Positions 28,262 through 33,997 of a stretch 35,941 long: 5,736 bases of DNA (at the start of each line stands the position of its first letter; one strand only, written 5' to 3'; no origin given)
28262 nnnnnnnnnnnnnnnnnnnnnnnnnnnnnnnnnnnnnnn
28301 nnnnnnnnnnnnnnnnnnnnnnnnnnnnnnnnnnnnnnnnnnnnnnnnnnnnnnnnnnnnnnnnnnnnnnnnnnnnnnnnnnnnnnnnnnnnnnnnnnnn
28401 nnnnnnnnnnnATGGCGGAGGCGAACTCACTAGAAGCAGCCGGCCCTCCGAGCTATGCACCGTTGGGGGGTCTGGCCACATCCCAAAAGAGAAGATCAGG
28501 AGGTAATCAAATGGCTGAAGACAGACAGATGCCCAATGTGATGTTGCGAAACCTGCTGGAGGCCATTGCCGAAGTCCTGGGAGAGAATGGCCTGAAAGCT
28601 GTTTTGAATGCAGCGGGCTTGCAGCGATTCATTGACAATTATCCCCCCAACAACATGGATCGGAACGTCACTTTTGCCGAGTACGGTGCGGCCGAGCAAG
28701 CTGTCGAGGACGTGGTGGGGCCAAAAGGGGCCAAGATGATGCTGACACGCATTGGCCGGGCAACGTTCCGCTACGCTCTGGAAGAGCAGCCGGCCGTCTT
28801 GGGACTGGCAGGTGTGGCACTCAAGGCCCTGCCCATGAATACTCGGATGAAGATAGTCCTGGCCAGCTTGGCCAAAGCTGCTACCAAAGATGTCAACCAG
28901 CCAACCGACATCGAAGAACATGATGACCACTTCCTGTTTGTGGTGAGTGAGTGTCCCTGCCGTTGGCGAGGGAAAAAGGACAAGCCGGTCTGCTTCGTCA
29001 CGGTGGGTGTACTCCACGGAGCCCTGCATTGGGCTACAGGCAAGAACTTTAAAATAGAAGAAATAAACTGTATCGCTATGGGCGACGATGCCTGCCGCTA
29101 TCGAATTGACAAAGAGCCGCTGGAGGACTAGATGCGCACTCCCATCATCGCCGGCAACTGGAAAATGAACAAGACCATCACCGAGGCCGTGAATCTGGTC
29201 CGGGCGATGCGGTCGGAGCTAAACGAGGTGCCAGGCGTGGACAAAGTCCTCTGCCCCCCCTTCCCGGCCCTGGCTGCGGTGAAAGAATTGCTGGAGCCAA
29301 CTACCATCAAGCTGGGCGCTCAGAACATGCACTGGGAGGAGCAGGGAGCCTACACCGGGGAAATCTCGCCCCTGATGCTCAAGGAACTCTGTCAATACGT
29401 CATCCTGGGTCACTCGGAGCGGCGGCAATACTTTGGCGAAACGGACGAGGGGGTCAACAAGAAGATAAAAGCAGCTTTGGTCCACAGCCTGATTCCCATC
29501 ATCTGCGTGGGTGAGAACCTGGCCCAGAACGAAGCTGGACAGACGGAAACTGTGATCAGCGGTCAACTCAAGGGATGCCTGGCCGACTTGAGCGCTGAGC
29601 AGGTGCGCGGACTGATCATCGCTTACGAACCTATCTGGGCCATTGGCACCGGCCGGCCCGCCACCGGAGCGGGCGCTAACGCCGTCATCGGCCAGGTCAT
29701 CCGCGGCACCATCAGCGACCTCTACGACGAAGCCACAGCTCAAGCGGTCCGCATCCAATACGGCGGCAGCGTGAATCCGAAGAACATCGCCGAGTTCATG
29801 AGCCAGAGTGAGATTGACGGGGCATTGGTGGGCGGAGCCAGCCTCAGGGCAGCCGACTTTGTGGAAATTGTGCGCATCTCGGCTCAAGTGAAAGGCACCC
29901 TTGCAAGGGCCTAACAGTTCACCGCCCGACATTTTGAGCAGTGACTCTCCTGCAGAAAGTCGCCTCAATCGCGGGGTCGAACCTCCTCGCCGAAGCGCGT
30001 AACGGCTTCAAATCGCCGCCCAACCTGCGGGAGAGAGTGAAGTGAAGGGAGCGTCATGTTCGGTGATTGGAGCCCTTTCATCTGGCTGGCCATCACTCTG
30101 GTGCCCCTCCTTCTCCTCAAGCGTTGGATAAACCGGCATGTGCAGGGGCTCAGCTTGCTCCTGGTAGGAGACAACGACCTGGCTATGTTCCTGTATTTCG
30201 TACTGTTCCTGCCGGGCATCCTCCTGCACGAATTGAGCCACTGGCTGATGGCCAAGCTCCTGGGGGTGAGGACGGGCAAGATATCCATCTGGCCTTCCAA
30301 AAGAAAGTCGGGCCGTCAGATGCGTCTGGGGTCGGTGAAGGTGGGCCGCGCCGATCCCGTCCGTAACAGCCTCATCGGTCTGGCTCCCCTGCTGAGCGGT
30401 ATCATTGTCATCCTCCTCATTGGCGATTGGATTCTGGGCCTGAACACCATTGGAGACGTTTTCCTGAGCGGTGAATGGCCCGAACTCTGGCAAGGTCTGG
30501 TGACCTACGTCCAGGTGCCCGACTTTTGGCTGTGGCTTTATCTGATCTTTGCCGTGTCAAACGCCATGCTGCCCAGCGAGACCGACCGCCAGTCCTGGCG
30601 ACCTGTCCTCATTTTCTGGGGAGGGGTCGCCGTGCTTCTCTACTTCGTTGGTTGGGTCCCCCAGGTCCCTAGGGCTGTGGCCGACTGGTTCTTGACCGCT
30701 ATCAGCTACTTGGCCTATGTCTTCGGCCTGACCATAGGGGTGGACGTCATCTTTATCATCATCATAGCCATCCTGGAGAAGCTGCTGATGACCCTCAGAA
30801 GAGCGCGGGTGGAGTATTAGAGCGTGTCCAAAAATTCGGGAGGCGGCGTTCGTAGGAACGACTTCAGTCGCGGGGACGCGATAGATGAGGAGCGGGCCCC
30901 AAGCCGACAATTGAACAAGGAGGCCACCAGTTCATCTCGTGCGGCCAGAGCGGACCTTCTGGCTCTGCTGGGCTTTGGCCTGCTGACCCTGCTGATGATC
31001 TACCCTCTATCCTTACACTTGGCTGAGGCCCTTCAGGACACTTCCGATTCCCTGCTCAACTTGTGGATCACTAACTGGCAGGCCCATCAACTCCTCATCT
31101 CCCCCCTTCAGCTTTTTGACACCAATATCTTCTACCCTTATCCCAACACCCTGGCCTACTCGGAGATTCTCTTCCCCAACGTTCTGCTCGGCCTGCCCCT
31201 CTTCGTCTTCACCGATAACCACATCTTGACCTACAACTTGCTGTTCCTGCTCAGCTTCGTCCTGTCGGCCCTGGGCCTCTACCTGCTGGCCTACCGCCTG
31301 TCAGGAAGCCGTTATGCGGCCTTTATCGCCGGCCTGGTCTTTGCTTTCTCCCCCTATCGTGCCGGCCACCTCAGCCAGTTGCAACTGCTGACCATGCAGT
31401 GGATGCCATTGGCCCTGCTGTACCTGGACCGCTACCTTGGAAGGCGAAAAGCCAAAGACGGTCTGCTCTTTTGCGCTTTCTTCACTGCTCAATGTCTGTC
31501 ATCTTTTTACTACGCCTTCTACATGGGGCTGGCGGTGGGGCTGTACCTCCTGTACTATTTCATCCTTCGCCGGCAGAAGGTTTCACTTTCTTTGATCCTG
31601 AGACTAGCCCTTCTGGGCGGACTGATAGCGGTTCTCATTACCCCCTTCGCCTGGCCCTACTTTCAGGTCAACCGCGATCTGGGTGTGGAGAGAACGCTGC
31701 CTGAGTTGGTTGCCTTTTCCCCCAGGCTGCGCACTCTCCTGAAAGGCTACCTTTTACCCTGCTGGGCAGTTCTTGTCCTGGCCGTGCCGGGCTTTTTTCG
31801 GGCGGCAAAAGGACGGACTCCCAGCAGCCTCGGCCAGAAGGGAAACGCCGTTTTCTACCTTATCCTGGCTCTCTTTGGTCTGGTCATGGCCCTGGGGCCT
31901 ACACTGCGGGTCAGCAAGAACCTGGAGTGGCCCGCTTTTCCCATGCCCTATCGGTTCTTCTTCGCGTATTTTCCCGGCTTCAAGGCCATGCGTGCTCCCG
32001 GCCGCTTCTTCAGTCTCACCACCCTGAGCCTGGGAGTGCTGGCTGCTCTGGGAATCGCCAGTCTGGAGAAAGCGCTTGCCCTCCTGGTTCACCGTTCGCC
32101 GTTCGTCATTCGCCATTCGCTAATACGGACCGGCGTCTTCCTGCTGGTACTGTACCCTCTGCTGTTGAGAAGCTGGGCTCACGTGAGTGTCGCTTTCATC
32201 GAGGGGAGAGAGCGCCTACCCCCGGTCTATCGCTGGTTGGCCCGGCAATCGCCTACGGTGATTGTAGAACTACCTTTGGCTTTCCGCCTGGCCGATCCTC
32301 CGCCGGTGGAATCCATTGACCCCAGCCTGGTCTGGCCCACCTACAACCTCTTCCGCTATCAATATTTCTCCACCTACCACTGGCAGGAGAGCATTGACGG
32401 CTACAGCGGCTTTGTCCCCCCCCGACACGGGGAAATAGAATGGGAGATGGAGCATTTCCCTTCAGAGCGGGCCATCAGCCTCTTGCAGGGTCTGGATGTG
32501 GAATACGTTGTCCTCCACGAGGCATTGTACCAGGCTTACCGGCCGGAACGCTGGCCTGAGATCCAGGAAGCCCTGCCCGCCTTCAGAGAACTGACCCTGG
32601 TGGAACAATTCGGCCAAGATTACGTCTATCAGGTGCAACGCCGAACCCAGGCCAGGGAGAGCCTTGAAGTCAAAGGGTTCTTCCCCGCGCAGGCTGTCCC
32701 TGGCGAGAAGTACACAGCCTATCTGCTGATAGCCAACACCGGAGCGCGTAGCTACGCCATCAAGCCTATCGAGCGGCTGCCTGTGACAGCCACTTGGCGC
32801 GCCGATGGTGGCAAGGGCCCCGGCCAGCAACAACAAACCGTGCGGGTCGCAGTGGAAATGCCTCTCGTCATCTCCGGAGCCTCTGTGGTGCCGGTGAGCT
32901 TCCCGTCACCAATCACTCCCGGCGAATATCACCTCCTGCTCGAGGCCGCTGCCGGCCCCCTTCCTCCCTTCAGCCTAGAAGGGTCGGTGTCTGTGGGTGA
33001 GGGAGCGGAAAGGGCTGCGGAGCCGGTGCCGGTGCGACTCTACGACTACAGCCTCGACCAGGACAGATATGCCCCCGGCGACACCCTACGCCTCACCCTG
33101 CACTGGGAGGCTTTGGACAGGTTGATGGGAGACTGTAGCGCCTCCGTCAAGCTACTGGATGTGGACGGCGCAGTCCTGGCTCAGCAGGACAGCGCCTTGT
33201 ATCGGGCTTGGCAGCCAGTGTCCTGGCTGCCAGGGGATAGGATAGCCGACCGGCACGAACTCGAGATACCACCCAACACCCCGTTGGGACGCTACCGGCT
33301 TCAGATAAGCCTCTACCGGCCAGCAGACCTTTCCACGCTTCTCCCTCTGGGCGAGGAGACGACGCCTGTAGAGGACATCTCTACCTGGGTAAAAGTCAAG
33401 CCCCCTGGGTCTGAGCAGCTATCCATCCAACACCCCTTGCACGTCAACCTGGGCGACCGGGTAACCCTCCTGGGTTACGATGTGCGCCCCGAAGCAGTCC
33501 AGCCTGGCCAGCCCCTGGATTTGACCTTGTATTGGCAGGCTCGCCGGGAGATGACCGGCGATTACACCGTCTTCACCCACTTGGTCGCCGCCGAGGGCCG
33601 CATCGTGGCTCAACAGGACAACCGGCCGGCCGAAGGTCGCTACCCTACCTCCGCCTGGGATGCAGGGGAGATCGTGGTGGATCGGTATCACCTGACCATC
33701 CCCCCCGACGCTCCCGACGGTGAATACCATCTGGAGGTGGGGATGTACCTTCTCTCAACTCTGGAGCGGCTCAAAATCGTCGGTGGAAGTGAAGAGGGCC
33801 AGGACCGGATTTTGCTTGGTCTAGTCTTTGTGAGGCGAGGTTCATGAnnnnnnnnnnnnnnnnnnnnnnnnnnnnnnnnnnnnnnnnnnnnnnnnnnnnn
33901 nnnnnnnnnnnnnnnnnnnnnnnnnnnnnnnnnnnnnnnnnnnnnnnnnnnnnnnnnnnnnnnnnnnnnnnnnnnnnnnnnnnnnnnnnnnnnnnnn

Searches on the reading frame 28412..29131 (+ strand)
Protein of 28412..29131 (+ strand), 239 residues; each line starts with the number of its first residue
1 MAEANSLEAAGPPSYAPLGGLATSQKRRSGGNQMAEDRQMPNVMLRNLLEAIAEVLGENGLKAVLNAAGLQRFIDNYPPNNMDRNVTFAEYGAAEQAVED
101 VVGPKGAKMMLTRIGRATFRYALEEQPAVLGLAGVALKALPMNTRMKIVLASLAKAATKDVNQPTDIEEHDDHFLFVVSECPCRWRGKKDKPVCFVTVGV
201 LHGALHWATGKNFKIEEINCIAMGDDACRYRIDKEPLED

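Call 6: search_protein_families(library=pfam, proteins=[window:28412-29131:+], max_evalue=0.001)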
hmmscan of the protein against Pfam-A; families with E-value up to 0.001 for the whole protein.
window:28412-29131:+ (239 aa): 2 families
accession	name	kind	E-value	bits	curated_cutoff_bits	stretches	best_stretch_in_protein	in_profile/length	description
PF02830.23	V4R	-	7.5e-13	48.8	31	1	180-232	7-60/62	V4R domain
PF18546.6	MetOD1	-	2.4e-06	28.1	23.8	1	165-232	75-141/142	Methanogen output domain 1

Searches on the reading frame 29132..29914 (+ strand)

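Call 6: search_protein_families(library=pfam, proteins=[window:29132-29914:+], max_evalue=0.001)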
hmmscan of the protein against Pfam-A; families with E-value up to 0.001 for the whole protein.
window:29132-29914:+ (260 aa): 1 family
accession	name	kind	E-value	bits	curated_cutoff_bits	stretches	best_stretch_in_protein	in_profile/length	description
PF00121.24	TIM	-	1.8e-93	313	20.1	1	4-248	1-243/245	Triosephosphate isomerase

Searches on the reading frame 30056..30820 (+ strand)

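Call 6: search_protein_families(library=pfam, proteins=[window:30056-30820:+], max_evalue=0.001)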
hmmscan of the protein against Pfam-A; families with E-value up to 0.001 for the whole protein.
window:30056-30820:+ (254 aa): 1 family
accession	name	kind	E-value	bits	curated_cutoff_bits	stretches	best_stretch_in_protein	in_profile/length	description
PF02163.28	Peptidase_M50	-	0.00058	19.7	27.2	1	49-80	4-35/221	Peptidase family M50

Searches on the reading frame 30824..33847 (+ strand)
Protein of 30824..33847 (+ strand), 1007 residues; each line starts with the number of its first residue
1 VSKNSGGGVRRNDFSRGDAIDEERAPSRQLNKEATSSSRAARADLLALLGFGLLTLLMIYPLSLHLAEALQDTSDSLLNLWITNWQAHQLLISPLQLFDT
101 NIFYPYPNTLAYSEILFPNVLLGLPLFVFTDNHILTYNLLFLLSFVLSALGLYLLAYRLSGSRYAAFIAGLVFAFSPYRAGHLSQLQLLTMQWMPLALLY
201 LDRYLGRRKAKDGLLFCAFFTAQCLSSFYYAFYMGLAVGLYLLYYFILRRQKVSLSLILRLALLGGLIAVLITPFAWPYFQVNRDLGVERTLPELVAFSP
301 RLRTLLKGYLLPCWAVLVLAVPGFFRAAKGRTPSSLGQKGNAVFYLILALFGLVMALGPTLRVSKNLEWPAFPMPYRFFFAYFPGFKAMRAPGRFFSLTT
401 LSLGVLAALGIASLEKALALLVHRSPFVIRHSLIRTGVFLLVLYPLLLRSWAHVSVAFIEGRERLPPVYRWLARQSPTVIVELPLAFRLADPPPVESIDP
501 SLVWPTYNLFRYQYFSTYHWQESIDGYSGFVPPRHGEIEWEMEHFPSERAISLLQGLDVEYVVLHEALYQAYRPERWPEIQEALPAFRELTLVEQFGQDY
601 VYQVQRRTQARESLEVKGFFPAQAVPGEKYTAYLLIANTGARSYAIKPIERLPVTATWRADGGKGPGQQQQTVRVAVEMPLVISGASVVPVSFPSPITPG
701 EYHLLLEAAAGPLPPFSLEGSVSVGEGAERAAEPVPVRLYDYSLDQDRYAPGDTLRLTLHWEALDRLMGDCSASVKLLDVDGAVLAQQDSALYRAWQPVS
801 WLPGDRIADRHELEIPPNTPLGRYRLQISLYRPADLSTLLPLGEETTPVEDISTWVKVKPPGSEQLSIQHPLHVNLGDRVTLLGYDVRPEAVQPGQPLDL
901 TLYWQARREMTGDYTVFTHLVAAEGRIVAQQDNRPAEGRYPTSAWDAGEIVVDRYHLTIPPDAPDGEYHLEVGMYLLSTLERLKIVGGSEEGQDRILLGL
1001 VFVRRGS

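Call 6: search_protein_families(library=pfam, proteins=[window:30824-33847:+], max_evalue=0.001)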
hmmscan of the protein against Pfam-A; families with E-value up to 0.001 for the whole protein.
window:30824-33847:+ (1007 aa): 2 families
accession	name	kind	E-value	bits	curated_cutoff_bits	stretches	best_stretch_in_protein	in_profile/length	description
PF10131.15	PTPS_related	-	2.6e-05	23.4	26.4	1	126-357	15-243/621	6-pyruvoyl-tetrahydropterin synthase related domain; membrane protein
PF09586.16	YfhO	-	0.00011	21.2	28.5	1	125-449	78-414/835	Bacterial membrane protein YfhO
